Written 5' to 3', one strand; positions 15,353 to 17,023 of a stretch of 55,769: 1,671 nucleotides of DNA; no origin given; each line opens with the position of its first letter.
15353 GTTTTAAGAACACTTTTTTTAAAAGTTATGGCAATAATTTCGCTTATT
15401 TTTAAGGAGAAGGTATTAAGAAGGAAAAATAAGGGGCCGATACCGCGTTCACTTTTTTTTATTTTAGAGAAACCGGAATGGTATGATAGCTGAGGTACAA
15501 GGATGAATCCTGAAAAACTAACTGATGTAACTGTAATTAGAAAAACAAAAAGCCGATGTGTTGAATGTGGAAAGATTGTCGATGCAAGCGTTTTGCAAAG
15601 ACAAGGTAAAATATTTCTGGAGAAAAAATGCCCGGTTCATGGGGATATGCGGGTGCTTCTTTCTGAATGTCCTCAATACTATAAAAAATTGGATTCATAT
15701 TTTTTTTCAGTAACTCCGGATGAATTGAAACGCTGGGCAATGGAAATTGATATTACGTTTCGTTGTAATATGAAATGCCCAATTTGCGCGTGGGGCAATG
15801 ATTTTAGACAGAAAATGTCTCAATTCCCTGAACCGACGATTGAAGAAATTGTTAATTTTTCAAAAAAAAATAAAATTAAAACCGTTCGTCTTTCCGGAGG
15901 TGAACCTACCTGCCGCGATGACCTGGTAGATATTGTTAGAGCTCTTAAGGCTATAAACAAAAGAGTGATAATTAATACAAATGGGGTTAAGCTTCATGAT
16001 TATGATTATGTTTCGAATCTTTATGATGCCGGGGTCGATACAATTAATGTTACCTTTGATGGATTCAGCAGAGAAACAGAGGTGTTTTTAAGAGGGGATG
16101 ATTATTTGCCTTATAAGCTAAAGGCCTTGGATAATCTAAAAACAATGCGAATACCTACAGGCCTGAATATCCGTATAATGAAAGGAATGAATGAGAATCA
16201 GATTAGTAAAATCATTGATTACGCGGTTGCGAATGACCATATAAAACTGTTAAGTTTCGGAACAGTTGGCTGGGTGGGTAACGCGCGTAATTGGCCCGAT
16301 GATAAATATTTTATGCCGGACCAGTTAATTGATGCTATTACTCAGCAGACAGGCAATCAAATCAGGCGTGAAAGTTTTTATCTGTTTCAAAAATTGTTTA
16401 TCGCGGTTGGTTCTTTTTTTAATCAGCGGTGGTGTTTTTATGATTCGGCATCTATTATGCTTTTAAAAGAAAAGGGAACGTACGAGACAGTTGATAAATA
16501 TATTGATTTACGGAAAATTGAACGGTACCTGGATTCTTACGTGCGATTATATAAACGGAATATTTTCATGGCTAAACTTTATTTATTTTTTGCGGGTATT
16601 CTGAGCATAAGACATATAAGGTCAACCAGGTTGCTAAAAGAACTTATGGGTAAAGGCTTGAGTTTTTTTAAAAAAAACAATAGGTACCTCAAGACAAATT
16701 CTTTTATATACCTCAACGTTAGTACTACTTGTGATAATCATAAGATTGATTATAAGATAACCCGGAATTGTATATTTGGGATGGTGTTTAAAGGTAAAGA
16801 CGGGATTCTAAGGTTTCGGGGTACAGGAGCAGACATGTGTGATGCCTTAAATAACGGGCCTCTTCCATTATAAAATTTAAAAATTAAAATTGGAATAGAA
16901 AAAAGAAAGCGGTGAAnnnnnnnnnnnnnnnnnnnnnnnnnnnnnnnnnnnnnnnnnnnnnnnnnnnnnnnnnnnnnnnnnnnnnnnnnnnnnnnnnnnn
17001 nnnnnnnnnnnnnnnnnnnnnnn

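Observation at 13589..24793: Four paralogues (plus one remnant) resembling the archaeal tetraether-lipid synthase Tes/GDGT-MAS family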

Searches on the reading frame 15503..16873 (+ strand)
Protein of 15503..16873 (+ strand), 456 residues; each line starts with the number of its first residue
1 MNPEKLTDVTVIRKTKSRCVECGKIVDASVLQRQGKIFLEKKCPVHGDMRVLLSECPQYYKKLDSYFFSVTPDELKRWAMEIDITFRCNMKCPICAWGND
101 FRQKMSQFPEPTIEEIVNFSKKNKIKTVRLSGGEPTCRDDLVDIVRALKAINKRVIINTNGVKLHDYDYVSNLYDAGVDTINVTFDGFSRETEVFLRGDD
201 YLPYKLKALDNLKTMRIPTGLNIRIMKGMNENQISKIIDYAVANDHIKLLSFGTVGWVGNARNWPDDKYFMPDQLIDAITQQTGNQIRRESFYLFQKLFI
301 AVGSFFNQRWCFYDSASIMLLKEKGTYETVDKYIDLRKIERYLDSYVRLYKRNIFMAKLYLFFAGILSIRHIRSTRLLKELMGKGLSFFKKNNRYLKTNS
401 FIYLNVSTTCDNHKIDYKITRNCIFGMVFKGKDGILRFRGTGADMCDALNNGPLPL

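Call 3: search_protein_families(library=pfam, proteins=[window:15503-16873:+], max_evalue=0.01)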
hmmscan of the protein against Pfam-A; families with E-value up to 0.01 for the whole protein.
window:15503-16873:+ (456 aa): 4 families
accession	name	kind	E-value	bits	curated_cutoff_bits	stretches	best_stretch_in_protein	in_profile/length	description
PF04055.27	Radical_SAM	-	2.4e-23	83.6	29.5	1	84-240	3-165/166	Radical SAM superfamily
PF23545.1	Zn_ribbon_HMPTM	-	2.3e-14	53.1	27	1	11-54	1-44/45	HMPTM N-terminal zinc ribbon domain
PF13353.11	Fer4_12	-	9.6e-07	29.6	22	1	88-187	15-115/137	4Fe-4S single cluster domain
PF13248.11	Zn_ribbon_3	-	0.0088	15.9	27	0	18-29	4-15/26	zinc-ribbon domain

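Call 4: search_protein_families(library=ncbifam, proteins=[window:15503-16873:+], max_evalue=0.01)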
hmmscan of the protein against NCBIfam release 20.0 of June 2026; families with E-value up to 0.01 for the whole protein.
window:15503-16873:+ (456 aa): 53 families (the best 25 are shown)
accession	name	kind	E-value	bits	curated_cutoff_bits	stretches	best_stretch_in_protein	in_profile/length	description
NF045702.1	rSAM_GDGT_ether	equivalog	8.9e-49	166.4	450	2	81-296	89-310/486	tetraether lipid synthase Tes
NF045646.2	rSAM_Se_TrsS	equivalog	8.2e-44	149.8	490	2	82-292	90-304/441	radical SAM (seleno)protein TrsS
NF001199.0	PRK00164.2-1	equivalog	7.1e-30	104.2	231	1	80-293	14-226/308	GTP 3',8-cyclase MoaA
TIGR02666.1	moaA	equivalog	2.7e-28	98.9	284.05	1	80-284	12-221/336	GTP 3',8-cyclase MoaA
TIGR02668.1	moaA_archaeal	equivalog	3.7e-27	95.1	325.25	1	80-311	12-248/303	GTP 3',8-cyclase MoaA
TIGR02109.1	PQQ_syn_pqqE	equivalog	2.1e-19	69.7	381.35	1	79-262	8-192/358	pyrroloquinoline quinone biosynthesis protein PqqE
TIGR04317.1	W_rSAM_matur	equivalog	1.7e-18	66.9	380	1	81-220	7-144/349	tungsten cofactor oxidoreductase radical SAM maturase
NF045703.1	rSAM_Tes_intein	exception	6.4e-18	64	1700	2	110-293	623-812/1040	tetraether lipid synthase Tes, intein-containing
NF050035.1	rSAM_WgK_link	exception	5e-17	61.9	650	1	80-248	11-175/367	radical SAM/SPASM peptide maturase WgkB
TIGR04347.1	pseudo_SAM_Halo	equivalog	6.6e-14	52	525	1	72-241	32-199/390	TIGR04347 family pseudo-SAM/SPASM protein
TIGR04250.1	SCM_rSAM_ScmE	equivalog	8.2e-14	51.3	400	1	79-262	4-186/358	SynChlorMet cassette radical SAM/SPASM protein ScmE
TIGR04051.1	rSAM_NirJ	equivalog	1.2e-13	50.8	515.45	1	84-252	8-173/354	heme d1 biosynthesis radical SAM protein NirJ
TIGR04055.1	rSAM_NirJ2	equivalog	2.1e-13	50.5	500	1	84-246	6-166/326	putative heme d1 biosynthesis radical SAM protein NirJ2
TIGR04546.1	rSAM_ahbC_deAc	equivalog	7e-13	48.1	650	1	76-252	37-210/390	12,18-didecarboxysiroheme deacetylase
TIGR04054.1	rSAM_NirJ1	equivalog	1.5e-12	46.9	650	1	83-259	41-214/387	putative heme d1 biosynthesis radical SAM protein NirJ1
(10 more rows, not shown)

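Call 7: search_solved_structures(query=window:15503-16873:+, max_evalue=0.001, show_alignments=2)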
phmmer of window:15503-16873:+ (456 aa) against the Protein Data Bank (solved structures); distinct sequences matched with E-value up to 0.001: 7.
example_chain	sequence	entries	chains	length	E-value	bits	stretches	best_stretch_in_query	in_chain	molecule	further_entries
7tol_A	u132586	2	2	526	5.7e-37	131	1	13-297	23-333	glycerol dibiphytanyl glycerol tetraether - macrocyclic archaeol synthase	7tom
1tv7_A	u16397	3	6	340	1.1e-14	57.5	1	80-282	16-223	Molybdenum cofactor biosynthesis protein A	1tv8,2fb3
2fb2_A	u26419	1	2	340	1.2e-14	57.4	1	81-282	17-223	Molybdenum cofactor biosynthesis protein A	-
6c8v_A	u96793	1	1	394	2.8e-09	39.7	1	82-257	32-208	Coenzyme PQQ synthesis protein E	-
7wzv_A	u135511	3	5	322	1.2e-05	27.8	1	79-166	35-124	4Fe-4S cluster-binding domain-containing protein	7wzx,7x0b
7vob_C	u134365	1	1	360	9.9e-05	24.7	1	84-199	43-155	Cytosylglucuronate decarboxylase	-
7voc_C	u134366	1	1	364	0.0001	24.7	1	84-199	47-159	Cytosylglucuronate decarboxylase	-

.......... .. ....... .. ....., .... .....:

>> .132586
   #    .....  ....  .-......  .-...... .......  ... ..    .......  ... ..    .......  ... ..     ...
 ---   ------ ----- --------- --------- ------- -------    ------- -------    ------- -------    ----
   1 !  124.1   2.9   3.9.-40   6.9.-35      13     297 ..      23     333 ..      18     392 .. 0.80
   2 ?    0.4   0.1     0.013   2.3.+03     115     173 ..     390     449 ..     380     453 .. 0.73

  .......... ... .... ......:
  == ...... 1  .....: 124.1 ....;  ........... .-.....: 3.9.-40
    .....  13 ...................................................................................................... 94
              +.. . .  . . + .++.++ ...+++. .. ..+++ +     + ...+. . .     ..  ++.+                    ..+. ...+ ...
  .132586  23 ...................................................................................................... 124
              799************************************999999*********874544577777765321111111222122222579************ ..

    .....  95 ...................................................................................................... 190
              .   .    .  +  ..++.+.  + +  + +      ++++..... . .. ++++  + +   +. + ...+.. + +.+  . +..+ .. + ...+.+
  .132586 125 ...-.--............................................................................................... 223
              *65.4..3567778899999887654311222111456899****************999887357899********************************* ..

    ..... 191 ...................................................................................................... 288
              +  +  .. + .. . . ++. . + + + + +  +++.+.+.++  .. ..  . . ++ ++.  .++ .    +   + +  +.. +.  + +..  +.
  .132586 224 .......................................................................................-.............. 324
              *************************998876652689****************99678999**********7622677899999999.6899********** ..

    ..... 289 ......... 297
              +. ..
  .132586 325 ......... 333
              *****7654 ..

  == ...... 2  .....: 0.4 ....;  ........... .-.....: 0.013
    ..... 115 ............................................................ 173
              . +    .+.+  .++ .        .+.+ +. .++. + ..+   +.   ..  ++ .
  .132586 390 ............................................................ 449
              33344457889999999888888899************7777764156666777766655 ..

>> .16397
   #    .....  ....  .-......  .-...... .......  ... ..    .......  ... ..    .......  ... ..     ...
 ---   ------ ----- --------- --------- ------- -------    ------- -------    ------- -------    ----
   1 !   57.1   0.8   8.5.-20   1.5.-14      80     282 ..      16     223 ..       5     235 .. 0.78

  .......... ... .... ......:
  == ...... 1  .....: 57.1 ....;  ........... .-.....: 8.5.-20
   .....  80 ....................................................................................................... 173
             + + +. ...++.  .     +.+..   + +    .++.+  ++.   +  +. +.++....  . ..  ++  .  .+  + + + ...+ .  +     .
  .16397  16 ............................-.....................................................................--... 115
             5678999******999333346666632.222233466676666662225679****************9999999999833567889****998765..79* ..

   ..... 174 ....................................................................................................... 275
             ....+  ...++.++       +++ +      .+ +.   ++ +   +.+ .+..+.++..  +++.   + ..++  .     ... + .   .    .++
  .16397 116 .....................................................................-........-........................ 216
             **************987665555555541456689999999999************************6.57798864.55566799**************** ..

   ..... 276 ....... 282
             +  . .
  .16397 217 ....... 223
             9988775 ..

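Call 9: find_homologous_proteins(query=window:15503-16870:+, max_evalue=0.00001)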
Query window:15503-16870:+ (456 aa): 119 proteins with E <= 0.00001 among 7318 candidates.
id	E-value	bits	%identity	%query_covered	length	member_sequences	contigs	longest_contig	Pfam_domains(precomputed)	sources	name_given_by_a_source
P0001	0.0e+0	1057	100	100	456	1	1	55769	PF23545.2,PF04055.28,PF13353.12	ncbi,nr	ncbi:MAG: radical SAM protein [Candidatus Omnitrophica bacterium]|nr:radical SAM protein [Candidatus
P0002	6.9e-177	607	58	99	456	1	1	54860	PF23545.2,PF04055.28,PF13353.12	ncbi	-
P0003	2.6e-160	552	54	97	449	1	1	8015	PF23545.2,PF04055.28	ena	-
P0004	4.6e-160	552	52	97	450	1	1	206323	PF23545.2,PF04055.28,PF13353.12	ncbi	ncbi:MAG: radical SAM protein [Candidatus Omnitrophota bacterium]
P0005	1.8e-153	530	50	97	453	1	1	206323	PF23545.2,PF04055.28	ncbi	ncbi:MAG: radical SAM protein [Candidatus Omnitrophota bacterium]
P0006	9.2e-139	481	48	97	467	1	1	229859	PF23545.2,PF04055.28,PF13353.12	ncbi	ncbi:MAG: radical SAM protein [Candidatus Omnitrophota bacterium]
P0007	1.1e-120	422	54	72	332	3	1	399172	PF23545.2,PF04055.28,PF13353.12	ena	-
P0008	7.2e-104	366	43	91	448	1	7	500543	PF23545.2,PF04055.28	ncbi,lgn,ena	-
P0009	2.8e-100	355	41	91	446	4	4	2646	PF23545.2,PF04055.28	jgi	-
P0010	7.6e-97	343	40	91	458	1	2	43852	PF23545.2,PF04055.28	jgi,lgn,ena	-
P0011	1.3e-94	336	39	91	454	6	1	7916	PF23545.2,PF04055.28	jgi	-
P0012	1.8e-94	335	38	91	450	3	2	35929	PF23545.2,PF04055.28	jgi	-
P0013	2.3e-93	332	38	92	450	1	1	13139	PF23545.2,PF04055.28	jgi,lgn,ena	-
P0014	1.4e-91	326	39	93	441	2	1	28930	PF23545.2,PF04055.28,PF13353.12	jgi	jgi:MoaA/NifB/PqqE/SkfB family radical SAM enzyme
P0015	3.1e-81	292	38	93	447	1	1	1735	PF23545.2,PF04055.28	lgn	-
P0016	7.7e-80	287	41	74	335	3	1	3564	PF23545.2,PF04055.28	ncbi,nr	ncbi:MAG: radical SAM protein, partial [Candidatus Omnitrophica bacterium]|nr:radical SAM protein [C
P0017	2.1e-74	269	36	96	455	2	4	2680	PF23545.2,PF04055.28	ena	-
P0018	1.1e-37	148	36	56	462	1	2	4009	PF23545.2,PF04055.28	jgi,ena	-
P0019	1.5e-37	148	29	84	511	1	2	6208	PF23545.2,PF04055.28,PF13353.12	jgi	jgi:uncharacterized radical SAM superfamily Fe-S cluster-containing enzyme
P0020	5.6e-34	136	30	66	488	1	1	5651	PF23545.2,PF04055.28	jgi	-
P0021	5.7e-34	136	30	66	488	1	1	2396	PF23545.2,PF04055.28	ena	-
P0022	7.6e-34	136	29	82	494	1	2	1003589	PF23545.2,PF04055.28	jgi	jgi:uncharacterized radical SAM superfamily Fe-S cluster-containing enzyme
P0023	1.3e-33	135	32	64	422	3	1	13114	PF23545.2,PF04055.28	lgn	-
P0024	6.6e-33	133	30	79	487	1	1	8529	PF23545.2,PF04055.28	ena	-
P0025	1.3e-32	132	30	66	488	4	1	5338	PF23545.2,PF04055.28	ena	-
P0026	1.8e-32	131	27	74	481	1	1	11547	PF23545.2,PF04055.28,PF13353.12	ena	-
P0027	1.8e-32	131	28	80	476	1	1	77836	PF23545.2,PF04055.28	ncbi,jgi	-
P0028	5.7e-32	129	29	66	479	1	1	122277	PF23545.2,PF04055.28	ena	-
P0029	6.8e-32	129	27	79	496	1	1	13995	PF23545.2,PF04055.28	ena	-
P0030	7.0e-32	129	27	79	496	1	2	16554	PF23545.2,PF04055.28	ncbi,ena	-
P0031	7.0e-32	129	27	79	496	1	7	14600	PF23545.2,PF04055.28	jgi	-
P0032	7.0e-32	129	27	79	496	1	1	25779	PF23545.2,PF04055.28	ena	-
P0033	7.1e-32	129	26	92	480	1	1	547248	PF23545.2,PF04055.28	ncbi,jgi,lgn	-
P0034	1.0e-31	129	29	66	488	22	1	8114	PF23545.2,PF04055.28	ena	-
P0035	1.1e-31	129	27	73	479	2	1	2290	PF23545.2,PF04055.28,PF13353.12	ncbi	-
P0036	1.2e-31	128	27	75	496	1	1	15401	PF23545.2,PF04055.28,PF13353.12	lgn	-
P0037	4.6e-31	126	30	74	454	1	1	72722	PF23545.2,PF04055.28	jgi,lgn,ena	-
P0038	6.9e-31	126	29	62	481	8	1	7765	PF23545.2,PF04055.28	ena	-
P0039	8.6e-31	126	31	60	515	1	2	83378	PF23545.2,PF04055.28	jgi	jgi:uncharacterized radical SAM superfamily Fe-S cluster-containing enzyme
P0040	3.9e-30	123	30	62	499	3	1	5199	PF23545.2,PF04055.28,PF13353.12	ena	-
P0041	6.7e-30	123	28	60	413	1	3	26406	PF23545.2,PF04055.28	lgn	-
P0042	1.1e-29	122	28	85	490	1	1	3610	PF23545.2,PF04055.28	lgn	-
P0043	1.1e-28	119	29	62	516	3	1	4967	PF23545.2,PF04055.28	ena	-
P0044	2.0e-28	118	32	61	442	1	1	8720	PF23545.2,PF04055.28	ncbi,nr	ncbi:MAG: radical SAM protein [Synergistes sp.]|nr:radical SAM protein [Synergistes sp.]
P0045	4.4e-28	117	29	59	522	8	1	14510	PF23545.2,PF04055.28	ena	-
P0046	3.4e-27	114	26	73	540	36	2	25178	PF23545.2,PF04055.28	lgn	-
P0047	4.1e-27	113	28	63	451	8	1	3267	PF23545.2,PF04055.28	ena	-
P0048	5.2e-27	113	30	54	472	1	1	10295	PF23545.2,PF04055.28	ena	-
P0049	8.0e-27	112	25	83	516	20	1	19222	PF23545.2,PF04055.28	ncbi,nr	ncbi:MAG: radical SAM protein [Methanomassiliicoccales archaeon]|nr:radical SAM protein [Methanomass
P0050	4.2e-26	110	26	80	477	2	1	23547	PF23545.2,PF04055.28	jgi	jgi:hypothetical protein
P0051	4.4e-25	107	28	62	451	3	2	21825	PF23545.2,PF04055.28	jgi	jgi:uncharacterized radical SAM superfamily Fe-S cluster-containing enzyme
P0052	1.6e-24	105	28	53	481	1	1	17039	PF23545.2,PF04055.28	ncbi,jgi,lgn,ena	-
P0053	2.2e-24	104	29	54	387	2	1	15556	PF23545.2,PF04055.28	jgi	-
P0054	2.9e-24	104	28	59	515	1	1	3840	PF23545.2,PF04055.28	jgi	jgi:uncharacterized radical SAM superfamily Fe-S cluster-containing enzyme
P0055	3.0e-24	104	26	80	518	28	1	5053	PF23545.2,PF04055.28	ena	-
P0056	5.7e-24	103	30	63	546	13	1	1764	PF23545.2,PF04055.28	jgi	-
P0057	8.3e-24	102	27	55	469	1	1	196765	PF23545.2,PF04055.28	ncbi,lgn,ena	-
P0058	1.1e-23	102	27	76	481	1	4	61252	PF23545.2,PF04055.28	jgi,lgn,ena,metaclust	metaclust:\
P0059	1.2e-23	102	29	59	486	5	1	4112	PF23545.2,PF04055.28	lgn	-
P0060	4.3e-23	100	29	58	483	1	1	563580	PF23545.2,PF04055.28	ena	-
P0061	6.9e-23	99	27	54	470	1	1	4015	PF23545.2,PF04055.28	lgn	-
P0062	1.1e-22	99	28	55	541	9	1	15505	PF23545.2,PF04055.28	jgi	jgi:uncharacterized radical SAM superfamily Fe-S cluster-containing enzyme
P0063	1.5e-22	98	29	54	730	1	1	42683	PF01790.24,PF23545.2,PF04055.28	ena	-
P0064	2.8e-22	97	28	54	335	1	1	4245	PF23545.2,PF04055.28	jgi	-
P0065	1.0e-21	96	29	62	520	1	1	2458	PF23545.2,PF04055.28,PF13353.12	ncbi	-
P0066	2.1e-21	95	26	68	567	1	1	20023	PF23545.2,PF04055.28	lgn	-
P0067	6.1e-21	93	30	62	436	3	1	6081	PF23545.2,PF04055.28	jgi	-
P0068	9.6e-21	92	27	59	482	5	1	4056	PF23545.2,PF04055.28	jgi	-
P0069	1.7e-20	92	26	55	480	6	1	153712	PF23545.2,PF04055.28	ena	-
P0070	3.0e-20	91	27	55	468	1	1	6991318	PF23545.2,PF04055.28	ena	-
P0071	3.9e-20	90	28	56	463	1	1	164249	PF23545.2,PF04055.28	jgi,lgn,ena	-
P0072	7.4e-20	89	27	62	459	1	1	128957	PF23545.2,PF04055.28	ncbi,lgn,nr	ncbi:MAG: radical SAM protein [Candidatus Wallbacteria bacterium]|nr:radical SAM protein [Candidatus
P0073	4.6e-19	87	26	53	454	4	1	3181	PF23545.2,PF04055.28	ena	-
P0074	4.8e-19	87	29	57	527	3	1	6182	PF23545.2,PF04055.28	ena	-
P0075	1.5e-18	85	28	55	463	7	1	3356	PF23545.2,PF04055.28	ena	-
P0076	5.1e-18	83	29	57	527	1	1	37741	PF23545.2,PF04055.28,PF13353.12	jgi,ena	jgi:uncharacterized radical SAM superfamily Fe-S cluster-containing enzyme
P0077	5.9e-18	83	30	57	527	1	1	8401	PF23545.2,PF04055.28,PF13353.12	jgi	jgi:7,8-dihydro-6-hydroxymethylpterin dimethyltransferase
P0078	2.3e-17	81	29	57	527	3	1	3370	PF23545.2,PF04055.28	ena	-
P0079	2.5e-15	75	27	51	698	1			PF23545.2,PF04055.28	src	-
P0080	2.6e-15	74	24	57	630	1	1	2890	PF23545.2,PF04055.28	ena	-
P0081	4.7e-15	74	26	57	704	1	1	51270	PF23545.2,PF04055.28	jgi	jgi:7,8-dihydro-6-hydroxymethylpterin dimethyltransferase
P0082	5.9e-15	73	27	57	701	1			PF23545.2,PF04055.28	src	-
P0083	8.5e-15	73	26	57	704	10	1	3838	PF23545.2,PF04055.28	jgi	jgi:uncharacterized radical SAM superfamily Fe-S cluster-containing enzyme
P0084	9.2e-15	73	26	57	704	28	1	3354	PF23545.2,PF04055.28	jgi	jgi:7,8-dihydro-6-hydroxymethylpterin dimethyltransferase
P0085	1.3e-14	72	26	57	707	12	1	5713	PF23545.2,PF04055.28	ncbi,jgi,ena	jgi:uncharacterized radical SAM superfamily Fe-S cluster-containing enzyme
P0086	1.7e-14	72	26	57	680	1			PF23545.2,PF04055.28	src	-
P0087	2.0e-14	72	26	57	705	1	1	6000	PF23545.2,PF04055.28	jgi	jgi:7,8-dihydro-6-hydroxymethylpterin dimethyltransferase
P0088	2.9e-14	71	25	57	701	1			PF23545.2,PF04055.28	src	-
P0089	6.5e-14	70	25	57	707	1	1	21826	PF23545.2,PF04055.28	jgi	jgi:7,8-dihydro-6-hydroxymethylpterin dimethyltransferase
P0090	7.7e-14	70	25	57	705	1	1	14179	PF23545.2,PF04055.28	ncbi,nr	ncbi:MAG TPA: radical SAM protein [Bryobacteraceae bacterium]|nr:radical SAM protein [Bryobacteracea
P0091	2.1e-13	68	25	57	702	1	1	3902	PF23545.2,PF04055.28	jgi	jgi:7,8-dihydro-6-hydroxymethylpterin dimethyltransferase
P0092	2.4e-13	68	25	57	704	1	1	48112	PF23545.2,PF04055.28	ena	-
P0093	2.7e-13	68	24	57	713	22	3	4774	PF23545.2,PF04055.28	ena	-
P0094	3.2e-13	68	29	24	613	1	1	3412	PF04055.28,PF13353.12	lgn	-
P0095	3.5e-13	67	25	57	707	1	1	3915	PF23545.2,PF04055.28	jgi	-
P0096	6.2e-13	67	25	57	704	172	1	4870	PF23545.2,PF04055.28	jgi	jgi:7,8-dihydro-6-hydroxymethylpterin dimethyltransferase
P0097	6.4e-13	67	26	51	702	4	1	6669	PF23545.2,PF04055.28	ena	-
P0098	6.5e-13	67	26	57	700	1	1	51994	PF23545.2,PF04055.28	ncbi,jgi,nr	ncbi:MAG TPA: radical SAM protein [Bryobacteraceae bacterium]|jgi:uncharacterized radical SAM superf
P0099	6.5e-13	67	24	51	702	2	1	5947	PF23545.2,PF04055.28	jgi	jgi:uncharacterized radical SAM superfamily Fe-S cluster-containing enzyme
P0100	4.4e-12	64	24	57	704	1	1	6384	PF23545.2,PF04055.28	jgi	jgi:uncharacterized radical SAM superfamily Fe-S cluster-containing enzyme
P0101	6.0e-12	63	23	57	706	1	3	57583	PF23545.2,PF04055.28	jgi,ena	jgi:uncharacterized radical SAM superfamily Fe-S cluster-containing enzyme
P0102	8.6e-12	63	24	57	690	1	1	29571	PF23545.2,PF04055.28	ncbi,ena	-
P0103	2.5e-11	61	22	57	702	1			PF23545.2,PF04055.28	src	-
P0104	3.5e-11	61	23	57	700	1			PF23545.2,PF04055.28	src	-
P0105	4.3e-11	61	24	51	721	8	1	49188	PF23545.2,PF04055.28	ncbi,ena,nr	ncbi:MAG TPA: radical SAM protein [Gemmatimonadota bacterium]|nr:radical SAM protein [Gemmatimonadot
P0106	7.3e-11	60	24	57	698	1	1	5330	PF23545.2,PF04055.28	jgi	jgi:uncharacterized radical SAM superfamily Fe-S cluster-containing enzyme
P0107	8.5e-11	60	25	51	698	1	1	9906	PF23545.2,PF04055.28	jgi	jgi:uncharacterized radical SAM superfamily Fe-S cluster-containing enzyme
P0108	1.7e-10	59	24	57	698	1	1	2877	PF23545.2,PF04055.28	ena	-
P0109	2.4e-10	58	25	49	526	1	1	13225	PF23545.2,PF04055.28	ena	-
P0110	2.6e-10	58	25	48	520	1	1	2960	PF23545.2,PF04055.28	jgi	-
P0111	3.0e-10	58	26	52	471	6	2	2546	PF23545.2,PF04055.28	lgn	-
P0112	3.2e-10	58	23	57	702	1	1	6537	PF23545.2,PF04055.28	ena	-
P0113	3.6e-10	58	25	48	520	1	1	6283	PF23545.2,PF04055.28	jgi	-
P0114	6.1e-10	57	25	57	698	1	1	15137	PF23545.2,PF04055.28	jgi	jgi:tetraether lipid synthase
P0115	7.3e-9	53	24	54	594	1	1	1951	PF04055.28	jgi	jgi:7,8-dihydro-6-hydroxymethylpterin dimethyltransferase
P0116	3.4e-7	48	32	37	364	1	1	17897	PF04055.28,PF13353.12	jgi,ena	-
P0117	8.0e-7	47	31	24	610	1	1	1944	PF04055.28,PF13353.12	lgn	-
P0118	2.2e-6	45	30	25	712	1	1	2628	PF13186.12,PF04055.28,PF13353.12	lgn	-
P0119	3.8e-6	44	27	46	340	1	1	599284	PF04055.28,PF13353.12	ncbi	-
